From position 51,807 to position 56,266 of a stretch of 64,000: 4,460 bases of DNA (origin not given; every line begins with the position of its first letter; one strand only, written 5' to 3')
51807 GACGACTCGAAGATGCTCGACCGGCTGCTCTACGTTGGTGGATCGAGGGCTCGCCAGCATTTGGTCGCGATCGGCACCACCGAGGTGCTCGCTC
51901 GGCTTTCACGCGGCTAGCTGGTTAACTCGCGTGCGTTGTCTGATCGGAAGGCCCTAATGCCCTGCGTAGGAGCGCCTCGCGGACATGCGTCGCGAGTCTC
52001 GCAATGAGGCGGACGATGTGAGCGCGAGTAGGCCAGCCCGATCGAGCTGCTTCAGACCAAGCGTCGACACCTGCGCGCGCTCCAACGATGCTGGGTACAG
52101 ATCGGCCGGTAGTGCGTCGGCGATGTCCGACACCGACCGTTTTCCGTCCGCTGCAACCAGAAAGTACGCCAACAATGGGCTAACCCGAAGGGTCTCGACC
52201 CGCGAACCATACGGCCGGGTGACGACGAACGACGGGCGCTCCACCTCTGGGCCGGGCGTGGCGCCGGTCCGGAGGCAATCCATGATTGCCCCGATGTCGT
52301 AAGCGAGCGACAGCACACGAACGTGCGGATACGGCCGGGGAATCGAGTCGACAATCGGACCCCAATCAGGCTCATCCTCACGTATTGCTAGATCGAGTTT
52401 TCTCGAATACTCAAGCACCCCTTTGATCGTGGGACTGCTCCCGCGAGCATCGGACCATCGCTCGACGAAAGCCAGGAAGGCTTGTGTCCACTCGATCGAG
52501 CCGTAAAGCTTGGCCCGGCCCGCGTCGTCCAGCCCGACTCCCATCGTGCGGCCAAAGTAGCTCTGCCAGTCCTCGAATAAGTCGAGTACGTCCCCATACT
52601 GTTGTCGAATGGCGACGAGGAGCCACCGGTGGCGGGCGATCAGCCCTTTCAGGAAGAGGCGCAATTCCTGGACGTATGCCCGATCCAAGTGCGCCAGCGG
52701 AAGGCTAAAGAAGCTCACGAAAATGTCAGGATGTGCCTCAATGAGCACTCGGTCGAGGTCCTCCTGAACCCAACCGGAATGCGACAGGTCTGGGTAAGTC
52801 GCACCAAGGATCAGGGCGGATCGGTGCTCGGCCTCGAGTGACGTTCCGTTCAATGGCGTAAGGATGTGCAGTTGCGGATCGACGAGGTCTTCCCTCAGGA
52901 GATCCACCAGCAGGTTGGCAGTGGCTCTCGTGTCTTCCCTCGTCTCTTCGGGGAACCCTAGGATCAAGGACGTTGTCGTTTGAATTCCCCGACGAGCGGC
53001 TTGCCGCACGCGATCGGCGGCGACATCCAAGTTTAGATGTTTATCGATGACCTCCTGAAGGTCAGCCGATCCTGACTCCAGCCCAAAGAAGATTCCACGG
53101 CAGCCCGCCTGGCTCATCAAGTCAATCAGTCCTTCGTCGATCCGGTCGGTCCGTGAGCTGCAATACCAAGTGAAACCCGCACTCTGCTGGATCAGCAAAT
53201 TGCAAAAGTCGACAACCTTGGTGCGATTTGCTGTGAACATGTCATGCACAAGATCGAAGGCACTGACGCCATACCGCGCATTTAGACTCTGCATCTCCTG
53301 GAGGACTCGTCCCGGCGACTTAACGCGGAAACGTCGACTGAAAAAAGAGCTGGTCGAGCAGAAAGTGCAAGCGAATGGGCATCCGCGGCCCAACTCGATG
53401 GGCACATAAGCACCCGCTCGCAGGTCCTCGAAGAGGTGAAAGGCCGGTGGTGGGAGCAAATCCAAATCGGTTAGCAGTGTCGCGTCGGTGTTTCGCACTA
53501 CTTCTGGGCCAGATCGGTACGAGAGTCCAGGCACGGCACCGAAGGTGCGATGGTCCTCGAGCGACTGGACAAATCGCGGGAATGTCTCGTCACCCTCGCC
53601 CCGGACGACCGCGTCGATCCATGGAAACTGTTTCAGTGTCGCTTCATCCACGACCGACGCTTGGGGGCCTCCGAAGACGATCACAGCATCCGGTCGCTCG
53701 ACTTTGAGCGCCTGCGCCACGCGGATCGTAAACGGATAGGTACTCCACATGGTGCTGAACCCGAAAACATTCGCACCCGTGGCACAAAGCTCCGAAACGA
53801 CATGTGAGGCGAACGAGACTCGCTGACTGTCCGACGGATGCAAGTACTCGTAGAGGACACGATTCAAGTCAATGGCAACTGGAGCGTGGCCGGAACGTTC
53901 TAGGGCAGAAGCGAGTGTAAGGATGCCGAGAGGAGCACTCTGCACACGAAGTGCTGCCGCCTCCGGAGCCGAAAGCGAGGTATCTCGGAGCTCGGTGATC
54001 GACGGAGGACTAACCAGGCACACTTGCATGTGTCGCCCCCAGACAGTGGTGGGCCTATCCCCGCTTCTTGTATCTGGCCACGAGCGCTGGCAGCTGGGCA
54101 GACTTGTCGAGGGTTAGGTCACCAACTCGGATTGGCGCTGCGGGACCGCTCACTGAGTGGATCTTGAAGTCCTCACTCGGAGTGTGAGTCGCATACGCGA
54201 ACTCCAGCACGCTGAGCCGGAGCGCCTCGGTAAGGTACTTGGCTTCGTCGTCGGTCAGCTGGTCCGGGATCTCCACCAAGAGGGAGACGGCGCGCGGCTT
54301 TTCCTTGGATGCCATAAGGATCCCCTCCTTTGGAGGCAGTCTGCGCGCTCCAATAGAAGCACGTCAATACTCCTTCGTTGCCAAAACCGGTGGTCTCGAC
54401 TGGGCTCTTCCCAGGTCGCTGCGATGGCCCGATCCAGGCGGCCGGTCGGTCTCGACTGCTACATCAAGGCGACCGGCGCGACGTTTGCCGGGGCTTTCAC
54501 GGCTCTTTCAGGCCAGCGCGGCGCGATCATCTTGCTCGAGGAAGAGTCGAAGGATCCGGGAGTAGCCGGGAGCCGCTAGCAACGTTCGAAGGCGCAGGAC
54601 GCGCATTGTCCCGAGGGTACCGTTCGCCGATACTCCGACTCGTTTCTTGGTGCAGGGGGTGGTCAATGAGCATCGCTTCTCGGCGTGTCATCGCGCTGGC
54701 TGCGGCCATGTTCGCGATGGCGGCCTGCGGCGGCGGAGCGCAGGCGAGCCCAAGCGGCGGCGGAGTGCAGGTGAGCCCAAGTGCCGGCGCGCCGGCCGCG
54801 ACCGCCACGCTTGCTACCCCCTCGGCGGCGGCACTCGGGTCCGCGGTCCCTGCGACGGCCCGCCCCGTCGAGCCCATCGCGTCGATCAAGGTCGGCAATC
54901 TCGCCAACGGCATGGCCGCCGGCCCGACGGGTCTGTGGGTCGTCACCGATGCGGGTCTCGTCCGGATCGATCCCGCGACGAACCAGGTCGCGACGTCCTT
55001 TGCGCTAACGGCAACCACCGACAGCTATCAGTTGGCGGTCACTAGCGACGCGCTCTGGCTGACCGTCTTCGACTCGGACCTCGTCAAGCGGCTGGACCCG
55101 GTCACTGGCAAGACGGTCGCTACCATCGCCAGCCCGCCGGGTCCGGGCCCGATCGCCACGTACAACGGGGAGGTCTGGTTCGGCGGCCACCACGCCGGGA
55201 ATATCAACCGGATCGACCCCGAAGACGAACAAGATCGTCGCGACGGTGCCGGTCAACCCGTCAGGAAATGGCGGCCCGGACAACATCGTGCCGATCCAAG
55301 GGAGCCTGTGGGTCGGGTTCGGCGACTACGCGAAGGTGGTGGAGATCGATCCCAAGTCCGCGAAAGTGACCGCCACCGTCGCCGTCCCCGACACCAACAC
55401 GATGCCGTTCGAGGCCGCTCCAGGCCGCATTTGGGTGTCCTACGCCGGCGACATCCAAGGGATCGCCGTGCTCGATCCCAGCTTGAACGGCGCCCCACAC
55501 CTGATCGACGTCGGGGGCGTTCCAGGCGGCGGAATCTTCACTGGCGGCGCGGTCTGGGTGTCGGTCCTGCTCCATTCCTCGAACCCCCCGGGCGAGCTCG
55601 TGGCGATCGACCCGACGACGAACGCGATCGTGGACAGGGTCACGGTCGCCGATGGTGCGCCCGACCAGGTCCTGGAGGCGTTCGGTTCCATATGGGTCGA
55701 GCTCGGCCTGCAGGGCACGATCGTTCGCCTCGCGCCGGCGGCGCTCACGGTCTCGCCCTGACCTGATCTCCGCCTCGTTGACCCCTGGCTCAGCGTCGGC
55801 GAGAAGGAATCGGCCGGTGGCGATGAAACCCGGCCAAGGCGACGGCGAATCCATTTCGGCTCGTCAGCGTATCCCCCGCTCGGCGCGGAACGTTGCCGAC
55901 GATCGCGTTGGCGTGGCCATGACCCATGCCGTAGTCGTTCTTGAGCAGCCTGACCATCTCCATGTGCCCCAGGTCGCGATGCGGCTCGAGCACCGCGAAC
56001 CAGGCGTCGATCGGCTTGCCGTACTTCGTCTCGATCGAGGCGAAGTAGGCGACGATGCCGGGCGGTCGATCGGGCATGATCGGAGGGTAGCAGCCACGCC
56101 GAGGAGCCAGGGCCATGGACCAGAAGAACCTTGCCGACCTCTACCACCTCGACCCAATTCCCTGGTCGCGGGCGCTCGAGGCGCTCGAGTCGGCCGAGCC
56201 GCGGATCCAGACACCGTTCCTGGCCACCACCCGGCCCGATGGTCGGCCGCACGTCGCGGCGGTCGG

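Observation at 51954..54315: Orphan two-gene cassette: 86-aa protein plus a B12-binding radical SAM enzyme with a PqqD/RRE-like tail, embedded among nucleases and helicases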

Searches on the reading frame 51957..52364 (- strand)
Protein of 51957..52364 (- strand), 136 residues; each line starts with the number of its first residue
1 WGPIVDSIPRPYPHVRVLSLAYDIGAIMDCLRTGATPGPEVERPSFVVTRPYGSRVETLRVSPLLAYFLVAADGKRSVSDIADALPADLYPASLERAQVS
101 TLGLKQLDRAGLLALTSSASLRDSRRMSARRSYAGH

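Call 54: search_solved_structures(query=A3, max_evalue=10, show_alignments=2)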
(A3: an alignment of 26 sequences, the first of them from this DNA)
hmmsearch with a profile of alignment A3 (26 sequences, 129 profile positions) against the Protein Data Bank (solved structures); distinct sequences matched with E-value up to 10: 4.
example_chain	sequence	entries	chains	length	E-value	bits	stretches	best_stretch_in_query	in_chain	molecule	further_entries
7nlj_A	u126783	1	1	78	0.1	15.6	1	11-41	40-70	sHMA25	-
5sxy_A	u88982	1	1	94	0.24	14.4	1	64-88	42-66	Bifunctional coenzyme PQQ synthesis protein C/D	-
8hkr_A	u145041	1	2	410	1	12.4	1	63-94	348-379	Protein lysine methyltransferase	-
7mgq_A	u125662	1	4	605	1.5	11.8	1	14-53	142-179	5-aminoimidazole-4-carboxamide ribonucleotide formyltransferase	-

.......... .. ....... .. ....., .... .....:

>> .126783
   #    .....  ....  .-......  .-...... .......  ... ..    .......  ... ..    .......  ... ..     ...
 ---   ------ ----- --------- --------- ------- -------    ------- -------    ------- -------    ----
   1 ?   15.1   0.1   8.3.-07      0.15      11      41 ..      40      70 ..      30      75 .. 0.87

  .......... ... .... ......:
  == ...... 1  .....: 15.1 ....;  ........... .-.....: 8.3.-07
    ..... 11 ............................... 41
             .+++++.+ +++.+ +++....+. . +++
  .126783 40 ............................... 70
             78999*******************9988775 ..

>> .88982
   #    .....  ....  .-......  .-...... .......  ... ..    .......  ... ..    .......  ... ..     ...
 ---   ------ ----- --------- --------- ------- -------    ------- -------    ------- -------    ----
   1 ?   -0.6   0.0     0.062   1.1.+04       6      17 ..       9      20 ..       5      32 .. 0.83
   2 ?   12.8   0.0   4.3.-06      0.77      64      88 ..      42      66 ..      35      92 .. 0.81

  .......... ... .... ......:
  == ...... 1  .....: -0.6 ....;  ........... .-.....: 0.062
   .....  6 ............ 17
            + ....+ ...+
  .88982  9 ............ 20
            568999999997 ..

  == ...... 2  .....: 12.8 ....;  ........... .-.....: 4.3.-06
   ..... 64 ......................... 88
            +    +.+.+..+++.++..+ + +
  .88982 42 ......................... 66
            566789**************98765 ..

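Call 59: predict_structure(alignment_id=A3)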
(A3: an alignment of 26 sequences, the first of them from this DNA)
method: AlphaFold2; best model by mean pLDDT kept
length: 136 residues; sequences in the alignment: 26
mean_pLDDT: 91.2   pTM: 0.79
mean pLDDT of the five models: 91.2, 91.0, 90.0, 88.7, 87.9
residues with pLDDT >= 90: 106; 70-90: 23; 50-70: 6; < 50: 1
segments of 3 or more residues with pLDDT < 50: none
pLDDT, mean of each block of 10 residues (from residue 1): 83 97 93 95 95 96 96 96 93 92 96 90 78 65
secondary structure, 60 per line:
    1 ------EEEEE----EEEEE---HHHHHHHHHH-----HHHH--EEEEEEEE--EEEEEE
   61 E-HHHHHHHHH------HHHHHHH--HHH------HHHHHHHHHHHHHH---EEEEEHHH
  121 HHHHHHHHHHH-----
elements in order: E7-11 E16-20 H24-33 H39-42 E45-52 E55-61 H63-71 H78-84 H96-109 E113-117 H118-131

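Call 62: fold_search(model_id=the predicted structure, library=pdb)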
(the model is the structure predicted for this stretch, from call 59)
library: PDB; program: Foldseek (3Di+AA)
matches with E <= 10: 222; with E <= 0.001: 0
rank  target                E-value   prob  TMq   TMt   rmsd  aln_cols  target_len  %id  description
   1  8hci_A                3.0e-03  1.00  0.53  0.29   5.9       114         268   12  Crystal structure of a holoenzyme Fe-free TglHI for Pseudomonas syringae Peptidyl (S) 2-mercaptoglycine biosynthesis (released 2023-08-23)
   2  8hkr_B                8.7e-03  1.00  0.51  0.20   3.2       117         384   14  Crystal Structure of Histone H3 Lysine 79 (H3K79) Methyltransferase Rv2067c from Mycobacterium tuberculosis (released 2023-10-18)
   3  8hi7_A                8.7e-03  1.00  0.48  0.27   6.0       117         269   14  Crystal structure of a holoenzyme TglHI with two Fe irons for Pseudomonas syringae Peptidyl (S) 2-mercaptoglycine bios (released 2023-08-23)
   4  8hkr_A                1.7e-02  1.00  0.45  0.17   9.0       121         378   15  Crystal Structure of Histone H3 Lysine 79 (H3K79) Methyltransferase Rv2067c from Mycobacterium tuberculosis (released 2023-10-18)
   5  5sxy_MODEL_1_A        6.8e-02  0.96  0.46  0.62   4.9       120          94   19  The solution NMR structure for the PqqD truncation of Methylobacterium extorquens PqqCD representing a functio (released 2017-05-24)
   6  6jx3_B                2.0e-01  0.96  0.47  0.70   3.0       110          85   15  Lasso peptide synthetase B1 complexed with the leader peptide (released 2019-06-26)
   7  5v1v_A                3.6e-01  0.72  0.41  0.59   4.1       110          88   16  TbiB1 in Complex with the TbiA(alpha) Leader Peptide (released 2018-09-05)
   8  5lzs_t                3.6e-01  0.15  0.22  0.20  14.5       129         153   13  Structure of the mammalian ribosomal elongation complex with aminoacyl-tRNA, eEF1A, and didemnin B (released 2016-11-30)
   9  8fkr_BA               4.7e-01  0.14  0.21  0.19  13.7       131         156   12  Human nucleolar pre-60S ribosomal subunit (State B1) (released 2023-07-12)
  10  8rl2_Lt               6.4e-01  0.13  0.24  0.22  14.4       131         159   14  Human pre-60S - State 5 (released 2025-01-15)
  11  5v1u_A                6.8e-01  0.66  0.43  0.64   3.5       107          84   13  TbiB1 in Complex with the TbiA(beta) Leader Peptide (released 2018-09-05)
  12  7ls1_k                6.8e-01  0.13  0.24  0.22  13.8       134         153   10  80S ribosome from mouse bound to eEF2 (Class II) (released 2021-11-03)
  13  3gdo_B                6.8e-01  0.11  0.20  0.09  13.8       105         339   14  Crystal structure of putative oxidoreductase yvaA from Bacillus subtilis (released 2009-03-24)
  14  9gy4_t                7.2e-01  0.15  0.27  0.26  13.2       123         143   13  60S ribosomal subunit in complex with E3-UFM1 ligase and RQC machinery components NEMF and LTN1 (Composite map) (released 2025-05-14)
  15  7z34_a                7.2e-01  0.13  0.24  0.22  13.8       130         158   11  Structure of pre-60S particle bound to DRG1(AFG2). (released 2022-09-21)
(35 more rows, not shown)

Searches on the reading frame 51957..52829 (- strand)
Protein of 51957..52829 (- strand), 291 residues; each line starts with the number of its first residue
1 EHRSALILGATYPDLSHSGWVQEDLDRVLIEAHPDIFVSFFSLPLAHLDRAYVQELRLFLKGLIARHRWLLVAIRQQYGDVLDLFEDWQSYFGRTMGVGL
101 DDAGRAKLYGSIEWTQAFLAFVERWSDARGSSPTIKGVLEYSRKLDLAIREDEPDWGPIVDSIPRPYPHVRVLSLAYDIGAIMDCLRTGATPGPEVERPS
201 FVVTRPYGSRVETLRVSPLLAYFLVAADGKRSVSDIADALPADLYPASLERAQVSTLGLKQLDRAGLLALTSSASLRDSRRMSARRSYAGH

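Call 28: search_protein_families(library=pfam, proteins=[window:51957-52829:-], max_evalue=10)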
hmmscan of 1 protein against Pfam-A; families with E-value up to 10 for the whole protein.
seq(291 aa): 0 families

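Call 88: search_protein_representatives(alignment_id=A6)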
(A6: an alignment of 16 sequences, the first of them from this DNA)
Query: 16 sequences, 254 profile positions. Proteins with E-value up to 0.001 (for the whole library): 462; up to 1e-10: 245; up to 1e-30: 94. The best 150 are listed.
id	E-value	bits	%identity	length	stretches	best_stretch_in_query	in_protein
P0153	2.8e-82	292.4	-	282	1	1-252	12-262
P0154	9.6e-82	290.6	-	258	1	14-248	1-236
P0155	3.7e-81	288.7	-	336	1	1-249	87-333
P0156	5.1e-73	262.0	-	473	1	1-251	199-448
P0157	3.8e-72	259.2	-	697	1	1-246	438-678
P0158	1.3e-71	257.4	-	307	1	1-245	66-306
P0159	4.6e-69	249.1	-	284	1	1-244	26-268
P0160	8.4e-69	248.2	-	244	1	14-246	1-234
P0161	3.3e-68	246.3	-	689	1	1-248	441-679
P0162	1.5e-67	244.1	-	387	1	1-251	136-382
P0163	3.3e-66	239.7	-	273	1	1-245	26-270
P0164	3.7e-63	229.8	-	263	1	1-250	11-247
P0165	8.6e-63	228.5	-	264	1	1-250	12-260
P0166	1.8e-62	227.5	-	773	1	1-250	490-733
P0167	5.5e-62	225.9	-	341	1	1-248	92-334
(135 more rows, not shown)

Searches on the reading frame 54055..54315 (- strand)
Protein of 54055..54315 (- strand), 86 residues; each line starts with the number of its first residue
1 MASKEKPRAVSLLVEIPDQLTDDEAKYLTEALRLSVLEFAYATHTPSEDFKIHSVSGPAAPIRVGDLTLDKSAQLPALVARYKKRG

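Call 3: search_protein_families(library=pfam, proteins=[window:54055-54315:-], max_evalue=1)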
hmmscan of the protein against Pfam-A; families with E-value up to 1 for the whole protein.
window:54055-54315:- (86 aa): 0 families

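Call 4: search_protein_families(library=ncbifam, proteins=[window:54055-54315:-], max_evalue=1)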
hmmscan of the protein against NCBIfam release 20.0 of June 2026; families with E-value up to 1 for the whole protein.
window:54055-54315:- (86 aa): 0 families

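Call 8: find_homologous_proteins(query=window:54055-54315:-, max_evalue=10)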
Query window:54055-54315:- (86 aa): 1 proteins with E <= 10 among 4 candidates.
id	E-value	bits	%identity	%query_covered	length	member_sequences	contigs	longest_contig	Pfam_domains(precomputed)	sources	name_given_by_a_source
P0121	1.7e-47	176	100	100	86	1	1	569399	-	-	-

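Call 39: find_homologous_proteins(query=A2, max_evalue=0.01)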
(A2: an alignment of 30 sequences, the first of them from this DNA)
Query A2 (30 sequences) (86 aa, profile of the alignment): 32 proteins with E <= 0.01 among 418 candidates.
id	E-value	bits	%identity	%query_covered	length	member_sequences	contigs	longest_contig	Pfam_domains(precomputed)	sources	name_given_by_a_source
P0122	9.6e-13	66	-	-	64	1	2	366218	-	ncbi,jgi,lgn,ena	ncbi:MAG TPA: hypothetical protein VF546_09560 [Pyrinomonadaceae bacterium]|jgi:hypothetical protein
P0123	8.7e-11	60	-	-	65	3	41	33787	-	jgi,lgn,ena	jgi:hypothetical protein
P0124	1.1e-10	59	-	-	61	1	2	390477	-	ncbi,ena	-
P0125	1.3e-9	56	-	-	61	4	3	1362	-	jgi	-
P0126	1.5e-9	56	-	-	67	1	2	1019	-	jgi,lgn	-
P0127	1.8e-9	55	-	-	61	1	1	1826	-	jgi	jgi:hypothetical protein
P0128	2.3e-9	55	-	-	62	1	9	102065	-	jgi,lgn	jgi:hypothetical protein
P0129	2.5e-9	55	-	-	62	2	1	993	-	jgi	jgi:hypothetical protein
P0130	3.4e-9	55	-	-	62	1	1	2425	-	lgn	-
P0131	4.8e-9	54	-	-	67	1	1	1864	-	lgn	-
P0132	4.9e-9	54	-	-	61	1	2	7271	-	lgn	-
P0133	5.1e-9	54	-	-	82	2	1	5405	-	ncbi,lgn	-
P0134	1.1e-8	53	-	-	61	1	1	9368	-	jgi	jgi:hypothetical protein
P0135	1.8e-8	52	-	-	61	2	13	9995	-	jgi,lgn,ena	-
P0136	7.8e-8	50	-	-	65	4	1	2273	-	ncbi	-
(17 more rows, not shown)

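Call 75: search_protein_families(library=ncbifam, alignment_id=A2, max_evalue=1)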
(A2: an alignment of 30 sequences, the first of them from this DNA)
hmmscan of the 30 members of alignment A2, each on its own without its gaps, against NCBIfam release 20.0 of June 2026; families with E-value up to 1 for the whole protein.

A. member 1, seq(86 aa): 0 families

B. families by the number of members that match (of 30 scanned): 6 families
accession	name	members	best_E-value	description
TIGR00595.1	priA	2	0.049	replication restart helicase PriA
NF008363.0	PRK11154.1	1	0.06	fatty acid oxidation complex subunit alpha FadJ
TIGR00093.1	TIGR00093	1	0.11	pseudouridine synthase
NF052593.1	NPN_racem_MAR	1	0.13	nickel-dependent malate racemase, LarAH6 family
NF041004.1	Beta_gal_BgaS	1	0.14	beta-galactosidase BgaS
NF038310.1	lysogeny_AimR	1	0.22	AimR family lysis-lysogeny pheromone receptor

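Call 87: search_protein_families(library=padloc, proteins=[window:54055-54315:-], max_evalue=0.001)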
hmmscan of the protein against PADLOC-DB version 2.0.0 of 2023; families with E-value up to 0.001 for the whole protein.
window:54055-54315:- (86 aa): 0 families

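Call 96: search_solved_structures(query=A4, max_evalue=10)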
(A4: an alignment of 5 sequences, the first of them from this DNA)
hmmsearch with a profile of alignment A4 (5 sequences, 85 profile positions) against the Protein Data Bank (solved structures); distinct sequences matched with E-value up to 10: 3.
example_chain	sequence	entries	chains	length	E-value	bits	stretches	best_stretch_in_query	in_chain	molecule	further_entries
8frf_A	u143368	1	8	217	0.52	13.5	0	1-40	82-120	RBL7_C2_3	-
2cf2_D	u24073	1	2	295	0.55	13.4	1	13-57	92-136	FATTY ACID SYNTHASE, ER DOMAIN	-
1iyz_A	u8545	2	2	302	0.56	13.4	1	13-57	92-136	QUINONE OXIDOREDUCTASE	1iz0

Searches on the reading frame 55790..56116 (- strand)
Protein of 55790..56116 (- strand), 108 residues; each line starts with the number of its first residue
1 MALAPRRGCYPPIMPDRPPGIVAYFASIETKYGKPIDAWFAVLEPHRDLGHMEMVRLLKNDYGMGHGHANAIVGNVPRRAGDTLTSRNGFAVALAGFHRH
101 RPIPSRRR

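Call 42: search_protein_families(library=pfam, proteins=[window:55790-56116:-], max_evalue=0.001)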
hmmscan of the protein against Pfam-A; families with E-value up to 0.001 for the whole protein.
window:55790-56116:- (108 aa): 1 family
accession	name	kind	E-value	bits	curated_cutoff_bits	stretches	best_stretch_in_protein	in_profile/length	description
PF14117.11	DUF4287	-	3.3e-20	72.3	27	1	23-74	4-56/60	Domain of unknown function (DUF4287)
